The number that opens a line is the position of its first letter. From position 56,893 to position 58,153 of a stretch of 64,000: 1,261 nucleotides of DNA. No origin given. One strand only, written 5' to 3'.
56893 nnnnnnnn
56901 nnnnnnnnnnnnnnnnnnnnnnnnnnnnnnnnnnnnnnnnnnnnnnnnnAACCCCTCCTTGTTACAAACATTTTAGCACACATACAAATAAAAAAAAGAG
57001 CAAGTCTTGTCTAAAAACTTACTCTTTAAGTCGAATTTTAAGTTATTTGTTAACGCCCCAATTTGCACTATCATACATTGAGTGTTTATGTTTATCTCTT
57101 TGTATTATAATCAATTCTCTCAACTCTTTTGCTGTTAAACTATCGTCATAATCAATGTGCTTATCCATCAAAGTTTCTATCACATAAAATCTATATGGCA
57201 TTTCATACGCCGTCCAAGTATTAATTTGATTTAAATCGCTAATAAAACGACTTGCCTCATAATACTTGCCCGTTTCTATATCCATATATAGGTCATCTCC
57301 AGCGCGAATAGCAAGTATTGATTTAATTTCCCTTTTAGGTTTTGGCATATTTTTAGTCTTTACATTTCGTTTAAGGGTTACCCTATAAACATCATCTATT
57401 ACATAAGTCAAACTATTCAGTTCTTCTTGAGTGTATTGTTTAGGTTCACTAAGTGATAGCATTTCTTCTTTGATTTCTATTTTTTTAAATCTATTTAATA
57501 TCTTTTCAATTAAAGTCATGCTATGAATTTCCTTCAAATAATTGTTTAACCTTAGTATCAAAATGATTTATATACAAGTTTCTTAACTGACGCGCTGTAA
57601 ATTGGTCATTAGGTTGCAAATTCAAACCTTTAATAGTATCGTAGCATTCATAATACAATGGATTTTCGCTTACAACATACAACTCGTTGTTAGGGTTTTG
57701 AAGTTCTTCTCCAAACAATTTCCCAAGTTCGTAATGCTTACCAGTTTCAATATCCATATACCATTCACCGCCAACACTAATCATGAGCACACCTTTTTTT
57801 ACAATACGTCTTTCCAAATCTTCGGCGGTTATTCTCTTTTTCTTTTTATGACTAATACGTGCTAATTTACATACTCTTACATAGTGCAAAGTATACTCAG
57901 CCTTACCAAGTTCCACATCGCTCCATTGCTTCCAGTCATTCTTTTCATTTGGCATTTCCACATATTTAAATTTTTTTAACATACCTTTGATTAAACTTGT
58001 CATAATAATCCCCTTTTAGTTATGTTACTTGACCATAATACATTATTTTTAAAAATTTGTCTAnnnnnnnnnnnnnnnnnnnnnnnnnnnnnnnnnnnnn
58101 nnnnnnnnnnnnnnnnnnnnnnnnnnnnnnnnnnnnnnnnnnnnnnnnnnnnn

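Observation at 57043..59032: Four tandem, individually promoted paralogs of an unrecognised small-protein family between cysS and spoIIA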

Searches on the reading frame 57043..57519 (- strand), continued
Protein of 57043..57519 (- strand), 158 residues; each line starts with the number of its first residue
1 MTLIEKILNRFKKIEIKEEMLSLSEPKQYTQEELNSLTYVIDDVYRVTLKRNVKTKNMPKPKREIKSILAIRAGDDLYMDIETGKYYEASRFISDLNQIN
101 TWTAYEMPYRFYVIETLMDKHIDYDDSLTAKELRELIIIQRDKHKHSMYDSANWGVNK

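Call 49: find_encoding_contigs(protein=P0053, flank=6000, max_places=2)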
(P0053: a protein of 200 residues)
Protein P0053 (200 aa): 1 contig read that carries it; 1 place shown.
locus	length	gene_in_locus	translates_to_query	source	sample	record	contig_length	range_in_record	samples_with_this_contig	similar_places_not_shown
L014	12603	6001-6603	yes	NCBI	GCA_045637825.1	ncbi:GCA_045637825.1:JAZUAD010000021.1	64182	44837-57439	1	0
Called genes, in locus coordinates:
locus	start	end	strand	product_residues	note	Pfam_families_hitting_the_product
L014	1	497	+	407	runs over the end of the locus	PF00091:Tubulin, PF12327:FtsZ_C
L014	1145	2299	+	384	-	-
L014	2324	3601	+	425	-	PF00675:Peptidase_M16, PF05193:Peptidase_M16_C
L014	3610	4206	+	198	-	PF05076:SUFU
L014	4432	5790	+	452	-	PF01406:tRNA-synt_1e, PF01921:tRNA-synt_1f (faint), PF09334:tRNA-synt_1g (weak)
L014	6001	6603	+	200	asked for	-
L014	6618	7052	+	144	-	-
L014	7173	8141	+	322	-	PF04977:DivIC (faint)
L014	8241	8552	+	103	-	PF01740:STAS, PF13466:STAS_2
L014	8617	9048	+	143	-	PF13581:HATPase_c_2, PF02518:HATPase_c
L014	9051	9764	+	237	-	PF04542:Sigma70_r2, PF04539:Sigma70_r3 (weak), PF04545:Sigma70_r4, PF08281:Sigma70_r4_2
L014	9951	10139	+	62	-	PF01165:Ribosomal_S21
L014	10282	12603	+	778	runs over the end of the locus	PF00580:UvrD-helicase, PF01443:Viral_helicase1 (faint), PF13245:AAA_19, PF13604:AAA_30 (faint), PF13087:AAA_12 (faint), PF13361:UvrD_C, PF13538:UvrD_C_2, PF21196:PcrA_UvrD_tudor (weak)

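Call 63: search_protein_families(library=pfam, proteins=[L014:7173-8141:+, L012:749-1300:+], max_evalue=0.01)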
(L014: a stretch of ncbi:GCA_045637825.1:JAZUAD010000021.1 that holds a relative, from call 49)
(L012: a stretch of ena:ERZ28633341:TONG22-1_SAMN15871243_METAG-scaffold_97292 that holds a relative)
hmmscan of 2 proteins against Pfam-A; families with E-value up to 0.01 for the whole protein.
L014:7173-8141:+ (322 aa): 6 families
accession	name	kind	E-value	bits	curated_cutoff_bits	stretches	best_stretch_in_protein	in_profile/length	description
PF04977.20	DivIC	-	1.6e-07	31.5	28.9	0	83-123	18-59/80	Septum formation initiator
PF08286.16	Spc24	-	0.00011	22.8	25.3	1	82-136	4-58/109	Spc24 subunit of Ndc80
PF15908.10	HMMR_C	-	0.00017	22.3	28.6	1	29-65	86-122/157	Hyaluronan mediated motility receptor C-terminal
PF00170.26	bZIP_1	-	0.00019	21.9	27.6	0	86-118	30-62/64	bZIP transcription factor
PF06005.17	ZapB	-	0.0016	19.3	31.5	0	83-128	18-64/71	Cell division protein ZapB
PF25450.1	Rab11-FIP3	-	0.0019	18.9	31.9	0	72-134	44-106/125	Rab11-FIP3-like domain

L012:749-1300:+ (183 aa): 0 families

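Call 89: find_homologous_proteins(query=A5, max_evalue=0.01)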
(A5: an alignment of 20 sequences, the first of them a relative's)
Query A5 (20 sequences) (139 aa, profile of the alignment): 9 proteins with E <= 0.01 among 1776 candidates.
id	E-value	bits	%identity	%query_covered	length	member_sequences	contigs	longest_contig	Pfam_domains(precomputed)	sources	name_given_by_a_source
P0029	1.2e-32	131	42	9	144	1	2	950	-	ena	-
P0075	3.0e-29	120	19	68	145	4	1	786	-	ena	-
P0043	8.4e-29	119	58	9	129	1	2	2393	-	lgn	-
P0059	2.3e-28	117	47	11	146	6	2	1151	-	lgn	-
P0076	3.4e-27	113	21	61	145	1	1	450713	-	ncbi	-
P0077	8.0e-23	99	43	14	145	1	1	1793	-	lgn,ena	-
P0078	2.9e-21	94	26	46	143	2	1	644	-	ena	-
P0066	1.9e-20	91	100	100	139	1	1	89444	-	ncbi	-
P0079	1.1e-16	79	63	6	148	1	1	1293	-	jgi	jgi:hypothetical protein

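Call 90: find_encoding_contigs(protein=P0076, flank=7000, max_places=2)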
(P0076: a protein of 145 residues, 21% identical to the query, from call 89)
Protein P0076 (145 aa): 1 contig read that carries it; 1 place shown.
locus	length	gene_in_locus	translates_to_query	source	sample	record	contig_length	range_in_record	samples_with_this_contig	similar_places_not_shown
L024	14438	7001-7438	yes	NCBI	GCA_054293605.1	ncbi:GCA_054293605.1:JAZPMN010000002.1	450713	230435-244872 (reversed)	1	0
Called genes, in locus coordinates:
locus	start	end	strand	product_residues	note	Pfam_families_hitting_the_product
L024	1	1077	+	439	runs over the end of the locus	PF13091:PLDc_2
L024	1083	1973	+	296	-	PF01261:AP_endonuc_2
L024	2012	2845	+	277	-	PF00849:PseudoU_synth_2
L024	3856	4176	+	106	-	-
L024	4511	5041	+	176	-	-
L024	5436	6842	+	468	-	PF00750:tRNA-synt_1d (weak), PF01406:tRNA-synt_1e, PF09334:tRNA-synt_1g (faint), PF09190:DALR_2 (weak)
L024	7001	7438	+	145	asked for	-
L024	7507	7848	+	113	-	PF01740:STAS, PF13466:STAS_2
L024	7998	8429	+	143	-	PF13581:HATPase_c_2, PF02518:HATPase_c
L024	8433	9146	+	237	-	PF04542:Sigma70_r2, PF04539:Sigma70_r3 (weak), PF04545:Sigma70_r4, PF08281:Sigma70_r4_2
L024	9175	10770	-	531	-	-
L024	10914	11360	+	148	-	PF03862:SpoVAC_SpoVAEB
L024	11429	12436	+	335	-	PF07451:SpoVAD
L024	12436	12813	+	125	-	PF03862:SpoVAC_SpoVAEB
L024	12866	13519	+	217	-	PF09560:Spore_YunB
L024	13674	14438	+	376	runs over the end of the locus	PF00266:Aminotran_5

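Call 96: search_protein_families(library=padloc, proteins=[L012:749-1300:+], max_evalue=0.1)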
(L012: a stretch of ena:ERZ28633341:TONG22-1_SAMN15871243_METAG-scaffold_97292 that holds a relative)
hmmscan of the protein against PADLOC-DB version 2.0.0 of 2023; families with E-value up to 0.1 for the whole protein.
L012:749-1300:+ (183 aa): 0 families

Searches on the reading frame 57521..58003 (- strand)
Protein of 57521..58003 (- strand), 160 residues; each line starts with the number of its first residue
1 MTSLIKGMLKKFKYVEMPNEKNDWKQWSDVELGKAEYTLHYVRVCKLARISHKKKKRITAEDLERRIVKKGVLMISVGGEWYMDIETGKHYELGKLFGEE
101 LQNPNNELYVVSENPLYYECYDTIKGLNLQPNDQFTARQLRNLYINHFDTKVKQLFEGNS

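Call 3: search_protein_families(library=pfam, proteins=[window:57521-58003:-], max_evalue=10)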
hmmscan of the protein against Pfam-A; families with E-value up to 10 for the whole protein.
window:57521-58003:- (160 aa): 0 families

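Call 4: search_protein_families(library=phrogs, proteins=[window:57521-58003:-], max_evalue=10)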
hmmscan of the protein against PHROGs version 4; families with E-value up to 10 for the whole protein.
window:57521-58003:- (160 aa): 1 family
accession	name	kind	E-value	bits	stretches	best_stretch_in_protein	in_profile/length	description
phrog_34974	-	unknown function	0.2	12.4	1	89-127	22-60/131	-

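Call 6: search_protein_families(library=ncbifam, proteins=[window:57521-58003:-], max_evalue=10)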
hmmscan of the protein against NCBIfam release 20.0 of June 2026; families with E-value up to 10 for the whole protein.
window:57521-58003:- (160 aa): 0 families

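Call 7: search_protein_families(library=padloc, proteins=[window:57521-58003:-], max_evalue=10)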
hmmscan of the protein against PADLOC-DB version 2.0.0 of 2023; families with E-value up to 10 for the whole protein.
window:57521-58003:- (160 aa): 0 families

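Call 79: search_dna_similar(query=window:57524-58003:-, collection=phages, mode=protein, max_evalue=0.01, max_rows=10)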
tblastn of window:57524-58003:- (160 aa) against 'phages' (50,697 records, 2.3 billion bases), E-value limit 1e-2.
No match.
